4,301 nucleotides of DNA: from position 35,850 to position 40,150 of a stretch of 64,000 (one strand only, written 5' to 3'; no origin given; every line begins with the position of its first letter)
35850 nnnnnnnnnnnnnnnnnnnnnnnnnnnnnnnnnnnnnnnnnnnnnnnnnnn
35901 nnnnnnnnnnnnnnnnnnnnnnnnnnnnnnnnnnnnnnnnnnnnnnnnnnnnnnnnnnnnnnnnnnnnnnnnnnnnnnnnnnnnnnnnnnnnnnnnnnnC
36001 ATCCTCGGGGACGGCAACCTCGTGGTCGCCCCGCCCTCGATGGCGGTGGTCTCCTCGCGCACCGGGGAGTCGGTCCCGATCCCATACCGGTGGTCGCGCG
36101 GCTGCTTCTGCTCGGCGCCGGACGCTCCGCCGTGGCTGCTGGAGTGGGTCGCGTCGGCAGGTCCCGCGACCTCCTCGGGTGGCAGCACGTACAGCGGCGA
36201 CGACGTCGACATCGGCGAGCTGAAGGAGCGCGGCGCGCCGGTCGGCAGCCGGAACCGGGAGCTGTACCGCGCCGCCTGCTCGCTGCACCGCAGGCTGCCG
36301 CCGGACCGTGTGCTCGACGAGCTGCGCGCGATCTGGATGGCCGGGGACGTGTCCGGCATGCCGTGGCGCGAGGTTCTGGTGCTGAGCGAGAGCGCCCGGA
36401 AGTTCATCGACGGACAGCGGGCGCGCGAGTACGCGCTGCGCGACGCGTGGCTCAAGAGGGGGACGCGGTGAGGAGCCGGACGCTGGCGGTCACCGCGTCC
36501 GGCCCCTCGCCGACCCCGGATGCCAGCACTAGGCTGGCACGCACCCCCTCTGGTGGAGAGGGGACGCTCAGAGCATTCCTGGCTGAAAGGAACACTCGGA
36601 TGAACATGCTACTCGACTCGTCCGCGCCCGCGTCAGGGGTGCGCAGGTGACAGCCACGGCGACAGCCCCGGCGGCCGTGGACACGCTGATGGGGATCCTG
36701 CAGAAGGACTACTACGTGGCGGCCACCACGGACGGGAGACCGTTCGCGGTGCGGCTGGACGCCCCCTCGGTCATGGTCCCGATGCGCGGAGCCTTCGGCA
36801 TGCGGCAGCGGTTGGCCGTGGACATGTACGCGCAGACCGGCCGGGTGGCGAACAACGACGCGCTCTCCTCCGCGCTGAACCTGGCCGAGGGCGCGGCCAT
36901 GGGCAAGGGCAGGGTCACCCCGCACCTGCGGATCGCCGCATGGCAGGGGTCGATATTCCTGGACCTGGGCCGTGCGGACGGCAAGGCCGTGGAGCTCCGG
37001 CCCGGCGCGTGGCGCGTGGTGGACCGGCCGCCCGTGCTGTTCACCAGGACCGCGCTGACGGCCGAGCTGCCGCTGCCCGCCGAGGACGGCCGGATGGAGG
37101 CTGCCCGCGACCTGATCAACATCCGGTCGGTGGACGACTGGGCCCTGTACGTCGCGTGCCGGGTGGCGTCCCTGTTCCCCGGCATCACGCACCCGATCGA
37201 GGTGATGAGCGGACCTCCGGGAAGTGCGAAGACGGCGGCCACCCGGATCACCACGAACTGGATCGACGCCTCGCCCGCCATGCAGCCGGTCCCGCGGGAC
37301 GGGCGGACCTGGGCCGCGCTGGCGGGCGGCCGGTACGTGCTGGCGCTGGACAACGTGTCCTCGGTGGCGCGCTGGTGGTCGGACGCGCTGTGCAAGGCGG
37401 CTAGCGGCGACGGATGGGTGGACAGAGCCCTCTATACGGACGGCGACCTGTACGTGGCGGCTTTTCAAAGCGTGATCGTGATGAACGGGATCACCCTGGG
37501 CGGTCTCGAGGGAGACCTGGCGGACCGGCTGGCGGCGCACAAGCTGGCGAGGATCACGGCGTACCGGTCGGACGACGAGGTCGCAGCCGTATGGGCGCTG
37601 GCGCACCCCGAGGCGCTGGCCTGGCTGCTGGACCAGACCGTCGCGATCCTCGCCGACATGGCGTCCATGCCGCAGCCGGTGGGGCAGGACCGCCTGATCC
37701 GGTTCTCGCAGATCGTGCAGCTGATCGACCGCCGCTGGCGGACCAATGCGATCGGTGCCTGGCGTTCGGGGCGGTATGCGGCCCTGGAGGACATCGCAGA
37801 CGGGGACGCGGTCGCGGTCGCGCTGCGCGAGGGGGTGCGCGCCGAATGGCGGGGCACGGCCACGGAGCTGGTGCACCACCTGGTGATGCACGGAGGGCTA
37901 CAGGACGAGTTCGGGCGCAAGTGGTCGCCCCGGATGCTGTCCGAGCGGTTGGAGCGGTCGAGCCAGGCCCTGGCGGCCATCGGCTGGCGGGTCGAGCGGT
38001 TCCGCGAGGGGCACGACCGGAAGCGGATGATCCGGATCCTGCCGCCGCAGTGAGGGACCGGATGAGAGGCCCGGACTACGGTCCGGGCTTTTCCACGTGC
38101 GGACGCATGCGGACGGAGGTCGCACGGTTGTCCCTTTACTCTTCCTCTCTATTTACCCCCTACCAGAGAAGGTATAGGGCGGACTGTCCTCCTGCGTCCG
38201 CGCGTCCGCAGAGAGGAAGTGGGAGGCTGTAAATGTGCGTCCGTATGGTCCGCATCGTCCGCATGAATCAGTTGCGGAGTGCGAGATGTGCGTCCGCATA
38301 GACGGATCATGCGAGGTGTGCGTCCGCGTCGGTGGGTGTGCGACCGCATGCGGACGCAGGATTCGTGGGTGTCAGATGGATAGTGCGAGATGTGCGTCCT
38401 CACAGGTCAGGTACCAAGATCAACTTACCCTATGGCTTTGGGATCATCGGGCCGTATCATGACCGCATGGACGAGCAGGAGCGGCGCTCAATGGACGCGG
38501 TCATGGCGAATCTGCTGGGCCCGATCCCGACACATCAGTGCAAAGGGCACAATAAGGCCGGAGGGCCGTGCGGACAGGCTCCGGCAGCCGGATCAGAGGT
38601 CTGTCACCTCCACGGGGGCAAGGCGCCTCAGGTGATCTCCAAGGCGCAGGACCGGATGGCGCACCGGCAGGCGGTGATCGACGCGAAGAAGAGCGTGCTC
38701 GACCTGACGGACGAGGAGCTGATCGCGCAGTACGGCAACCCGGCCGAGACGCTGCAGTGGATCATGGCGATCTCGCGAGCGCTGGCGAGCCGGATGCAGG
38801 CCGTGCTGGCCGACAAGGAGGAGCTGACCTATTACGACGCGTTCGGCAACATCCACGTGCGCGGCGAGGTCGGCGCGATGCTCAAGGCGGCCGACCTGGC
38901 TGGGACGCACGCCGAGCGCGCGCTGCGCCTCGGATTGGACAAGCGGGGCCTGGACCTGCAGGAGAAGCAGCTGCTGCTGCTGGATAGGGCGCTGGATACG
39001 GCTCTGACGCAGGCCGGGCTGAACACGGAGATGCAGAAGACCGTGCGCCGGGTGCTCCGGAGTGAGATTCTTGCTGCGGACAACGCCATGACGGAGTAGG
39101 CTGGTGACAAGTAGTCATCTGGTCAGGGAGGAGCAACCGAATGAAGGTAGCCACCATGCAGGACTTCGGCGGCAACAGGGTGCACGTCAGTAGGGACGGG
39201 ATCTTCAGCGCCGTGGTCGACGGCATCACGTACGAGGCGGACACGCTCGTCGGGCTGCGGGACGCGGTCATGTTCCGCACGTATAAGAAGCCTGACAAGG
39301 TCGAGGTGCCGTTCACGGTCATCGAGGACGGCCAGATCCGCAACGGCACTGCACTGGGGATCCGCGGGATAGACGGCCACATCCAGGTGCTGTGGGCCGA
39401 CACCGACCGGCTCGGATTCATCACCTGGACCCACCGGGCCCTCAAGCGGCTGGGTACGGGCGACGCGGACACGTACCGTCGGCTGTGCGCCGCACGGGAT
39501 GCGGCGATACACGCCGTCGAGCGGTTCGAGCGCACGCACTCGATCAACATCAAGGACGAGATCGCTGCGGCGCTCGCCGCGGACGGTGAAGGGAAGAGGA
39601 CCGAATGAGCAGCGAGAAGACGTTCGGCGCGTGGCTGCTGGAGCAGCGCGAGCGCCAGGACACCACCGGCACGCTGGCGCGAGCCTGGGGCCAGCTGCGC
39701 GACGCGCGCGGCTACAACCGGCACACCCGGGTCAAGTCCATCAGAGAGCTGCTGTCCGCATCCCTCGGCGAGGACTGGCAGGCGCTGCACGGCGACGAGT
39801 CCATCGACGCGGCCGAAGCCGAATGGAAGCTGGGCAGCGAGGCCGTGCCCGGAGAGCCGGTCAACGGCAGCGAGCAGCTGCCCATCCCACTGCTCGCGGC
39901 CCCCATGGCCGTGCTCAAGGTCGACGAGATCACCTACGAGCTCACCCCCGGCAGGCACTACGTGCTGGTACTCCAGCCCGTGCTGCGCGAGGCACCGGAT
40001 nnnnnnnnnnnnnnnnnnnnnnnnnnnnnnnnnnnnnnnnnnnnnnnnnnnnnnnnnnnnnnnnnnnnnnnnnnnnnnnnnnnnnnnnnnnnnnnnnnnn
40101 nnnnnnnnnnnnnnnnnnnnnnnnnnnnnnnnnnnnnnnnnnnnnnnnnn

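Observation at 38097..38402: Dense array of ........-type repeats in a 413-bp non-coding gap: candidate origin iterons, packaging site or operator array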

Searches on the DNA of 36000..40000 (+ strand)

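Call 6: search_dna_similar(query=window:36000-40000:+, collection=phages, mode=near, max_rows=30)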
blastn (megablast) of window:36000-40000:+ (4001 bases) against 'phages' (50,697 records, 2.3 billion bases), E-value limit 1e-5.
No match.

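Call 91: search_rna_families(source=window, start=37800, end=38700, threshold=evalue, max_evalue=1)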
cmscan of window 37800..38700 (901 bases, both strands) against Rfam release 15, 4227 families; matches with E-value up to 1: 0.
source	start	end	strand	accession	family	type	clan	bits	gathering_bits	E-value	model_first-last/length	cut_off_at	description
